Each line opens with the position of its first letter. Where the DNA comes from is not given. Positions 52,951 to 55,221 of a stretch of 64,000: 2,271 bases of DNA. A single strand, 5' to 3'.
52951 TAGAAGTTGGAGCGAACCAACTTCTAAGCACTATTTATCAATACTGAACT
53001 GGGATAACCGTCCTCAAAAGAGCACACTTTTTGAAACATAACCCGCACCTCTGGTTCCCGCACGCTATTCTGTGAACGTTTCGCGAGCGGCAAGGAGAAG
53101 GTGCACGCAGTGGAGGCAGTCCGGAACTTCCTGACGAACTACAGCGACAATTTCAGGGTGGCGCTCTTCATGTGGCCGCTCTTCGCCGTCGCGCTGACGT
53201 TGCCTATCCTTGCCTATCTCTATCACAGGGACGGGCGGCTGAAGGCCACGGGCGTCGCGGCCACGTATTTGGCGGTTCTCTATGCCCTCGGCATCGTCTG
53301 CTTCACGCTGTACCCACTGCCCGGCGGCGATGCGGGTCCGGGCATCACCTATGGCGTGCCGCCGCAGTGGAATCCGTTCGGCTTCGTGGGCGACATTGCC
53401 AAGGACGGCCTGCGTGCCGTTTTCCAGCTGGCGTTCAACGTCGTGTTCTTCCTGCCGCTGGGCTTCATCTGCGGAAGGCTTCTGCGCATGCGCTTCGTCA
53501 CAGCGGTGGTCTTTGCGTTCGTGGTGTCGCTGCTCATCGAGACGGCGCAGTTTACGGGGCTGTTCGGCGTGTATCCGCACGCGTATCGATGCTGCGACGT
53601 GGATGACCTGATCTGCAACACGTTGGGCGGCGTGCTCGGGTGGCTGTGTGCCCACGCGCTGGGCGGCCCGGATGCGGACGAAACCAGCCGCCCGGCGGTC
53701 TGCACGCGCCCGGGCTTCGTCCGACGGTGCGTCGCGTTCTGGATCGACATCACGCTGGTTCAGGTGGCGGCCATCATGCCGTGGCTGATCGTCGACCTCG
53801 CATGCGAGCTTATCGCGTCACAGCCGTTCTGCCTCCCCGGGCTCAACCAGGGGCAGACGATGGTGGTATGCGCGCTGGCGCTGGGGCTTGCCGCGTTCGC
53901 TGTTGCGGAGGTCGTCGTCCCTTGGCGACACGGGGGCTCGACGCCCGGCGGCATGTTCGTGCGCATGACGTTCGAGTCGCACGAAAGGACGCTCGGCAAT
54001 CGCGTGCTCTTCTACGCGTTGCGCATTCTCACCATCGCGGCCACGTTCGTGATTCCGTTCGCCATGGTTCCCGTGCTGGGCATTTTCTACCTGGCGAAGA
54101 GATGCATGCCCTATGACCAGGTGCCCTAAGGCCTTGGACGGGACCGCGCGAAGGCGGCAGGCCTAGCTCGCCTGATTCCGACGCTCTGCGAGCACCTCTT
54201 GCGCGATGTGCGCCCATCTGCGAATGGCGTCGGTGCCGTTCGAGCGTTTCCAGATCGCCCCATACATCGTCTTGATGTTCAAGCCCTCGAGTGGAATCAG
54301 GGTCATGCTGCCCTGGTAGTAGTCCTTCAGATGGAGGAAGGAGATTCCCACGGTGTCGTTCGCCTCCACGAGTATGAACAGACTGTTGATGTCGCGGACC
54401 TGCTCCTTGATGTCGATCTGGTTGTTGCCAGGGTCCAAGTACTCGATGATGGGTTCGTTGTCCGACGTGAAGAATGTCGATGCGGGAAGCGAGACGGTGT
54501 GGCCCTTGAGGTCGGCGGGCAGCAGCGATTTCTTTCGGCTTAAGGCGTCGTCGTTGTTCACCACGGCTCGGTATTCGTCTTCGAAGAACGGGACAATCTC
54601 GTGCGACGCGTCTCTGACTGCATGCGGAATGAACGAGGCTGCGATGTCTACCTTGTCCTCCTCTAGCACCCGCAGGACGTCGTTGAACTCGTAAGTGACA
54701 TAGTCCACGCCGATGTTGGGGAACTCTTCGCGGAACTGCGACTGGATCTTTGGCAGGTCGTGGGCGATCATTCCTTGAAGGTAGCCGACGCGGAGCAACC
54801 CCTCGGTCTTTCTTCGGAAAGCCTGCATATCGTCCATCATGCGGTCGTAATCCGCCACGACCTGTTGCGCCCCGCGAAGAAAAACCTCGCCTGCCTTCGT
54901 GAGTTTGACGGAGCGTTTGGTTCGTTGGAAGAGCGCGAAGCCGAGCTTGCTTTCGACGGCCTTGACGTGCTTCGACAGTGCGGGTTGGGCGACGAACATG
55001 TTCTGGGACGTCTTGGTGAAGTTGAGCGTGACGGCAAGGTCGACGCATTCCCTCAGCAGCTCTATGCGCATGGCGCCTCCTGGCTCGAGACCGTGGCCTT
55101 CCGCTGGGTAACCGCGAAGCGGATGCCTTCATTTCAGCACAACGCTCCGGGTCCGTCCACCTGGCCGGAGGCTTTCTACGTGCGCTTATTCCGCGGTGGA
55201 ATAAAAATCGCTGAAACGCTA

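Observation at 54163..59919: Cassette 3: paralogous Mo-oxidoreductase, 108-aa ferredoxin and MFS operon under a divergent LysR regulator, plus a trailing 4-TM protein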

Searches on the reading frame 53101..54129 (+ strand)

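Call 34: search_protein_families(library=ncbifam, proteins=[window:53101-54129:+], max_evalue=0.01)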
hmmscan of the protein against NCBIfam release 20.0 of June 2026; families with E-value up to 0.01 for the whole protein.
window:53101-54129:+ (342 aa): 2 families
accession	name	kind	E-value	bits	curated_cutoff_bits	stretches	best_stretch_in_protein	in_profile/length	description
NF000145.1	vanZ-F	exception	1.8e-05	25.1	375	1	109-186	87-158/206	glycopeptide resistance protein VanZ-F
NF033125.2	vanZ-A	exception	1.8e-05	24.9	250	1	108-181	55-122/164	glycopeptide resistance protein VanZ-A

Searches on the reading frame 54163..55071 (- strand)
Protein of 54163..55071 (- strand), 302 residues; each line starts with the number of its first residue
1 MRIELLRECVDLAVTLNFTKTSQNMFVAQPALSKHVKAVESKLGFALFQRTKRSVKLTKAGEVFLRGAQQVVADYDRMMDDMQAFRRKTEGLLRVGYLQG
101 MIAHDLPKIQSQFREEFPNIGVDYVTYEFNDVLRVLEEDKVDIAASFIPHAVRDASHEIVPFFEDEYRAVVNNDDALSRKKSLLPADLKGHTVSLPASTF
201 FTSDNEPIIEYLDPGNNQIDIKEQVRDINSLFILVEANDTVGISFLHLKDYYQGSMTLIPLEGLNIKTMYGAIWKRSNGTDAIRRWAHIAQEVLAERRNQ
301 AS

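Call 5: search_protein_families(library=pfam, proteins=[window:54163-55071:-], max_evalue=0.01)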
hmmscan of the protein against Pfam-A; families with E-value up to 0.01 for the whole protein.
window:54163-55071:- (302 aa): 2 families
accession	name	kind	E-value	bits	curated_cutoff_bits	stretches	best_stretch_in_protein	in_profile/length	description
PF03466.25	LysR_substrate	-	5.5e-21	75.3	28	1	88-294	3-208/209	LysR substrate binding domain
PF00126.33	HTH_1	-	3.1e-15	56.3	26.6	1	4-62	2-60/60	Bacterial regulatory helix-turn-helix protein, lysR family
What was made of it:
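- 54163..55071 (-): LysR-type transcriptional regulator (302 aa), transcribed divergently from the enzyme operon. Pfam HTH_1 (3e-15) and LysR_substrate (5.5e-21) (call 5).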

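Call 34: search_protein_families(library=ncbifam, proteins=[window:54163-55071:-], max_evalue=0.01)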
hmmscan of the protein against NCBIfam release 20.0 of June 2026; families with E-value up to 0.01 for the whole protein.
window:54163-55071:- (302 aa): 53 families (the best 25 are shown)
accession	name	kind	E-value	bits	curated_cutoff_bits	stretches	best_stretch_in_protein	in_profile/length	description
NF047520.1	trans_act_CidR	equivalog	6.3e-34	117.5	415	1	1-292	1-290/292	cidABC operon transcriptional activator CidR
NF045775.1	acetoin_reg_AlsR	exception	1.8e-29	103.2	430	1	5-291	5-289/290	acetoin biosynthesis transcriptional regulator AlsR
NF053705.1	TransRegGltCGpos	equivalog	1e-28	100.4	350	1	9-275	9-273/300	glutamate biosynthesis transcriptional regulator GltC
NF007385.0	PRK09906.1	equivalog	7.2e-28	97.6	356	1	2-297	2-294/296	DNA-binding transcriptional regulator HcaR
NF008416.0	PRK11242.1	equivalog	2.3e-27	96.1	277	1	13-238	13-235/300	transcriptional regulator CynR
NF040786.1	LysR_Sec_metab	equivalog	1.4e-26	93.2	250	1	1-236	1-237/298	selenium metabolism-associated LysR family transcriptional regulator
NF007439.0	PRK09986.1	equivalog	6.8e-24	84.7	290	1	3-196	9-203/296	LysR family transcriptional regulator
NF008722.0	PRK11716.1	equivalog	3e-22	79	246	1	1-152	1-152/293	HTH-type transcriptional activator IlvY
NF052633.1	LysR_TF_PsrA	exception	4.4e-22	78.4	540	1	17-187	21-189/297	L-proline-binding transcription factor PsrA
NF047354.1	trans_reg_GltC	equivalog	5.6e-22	78.6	300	1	19-181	19-181/290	glutamate biosynthesis transcriptional regulator GltC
NF058504.1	TransRegCcpCBac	equivalog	1.6e-21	77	400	1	11-144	11-144/287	transcriptional regulator CcpC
TIGR03339.1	phn_lysR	subfamily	2.7e-21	76.1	341.1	1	12-193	8-184/279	aminoethylphosphonate catabolism associated LysR family transcriptional regulator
TIGR02424.1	TF_pcaQ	equivalog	3.6e-20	72.1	303.8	1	10-197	12-199/300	pca operon transcription factor PcaQ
NF040888.1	trans_reg_YafC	equivalog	8.6e-20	70.8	470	1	14-191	16-188/293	DNA-binding transcriptional regulator YafC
NF008352.0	PRK11139.1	subfamily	3.7e-18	65.6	288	1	15-192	20-190/305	transcriptional regulator GcvA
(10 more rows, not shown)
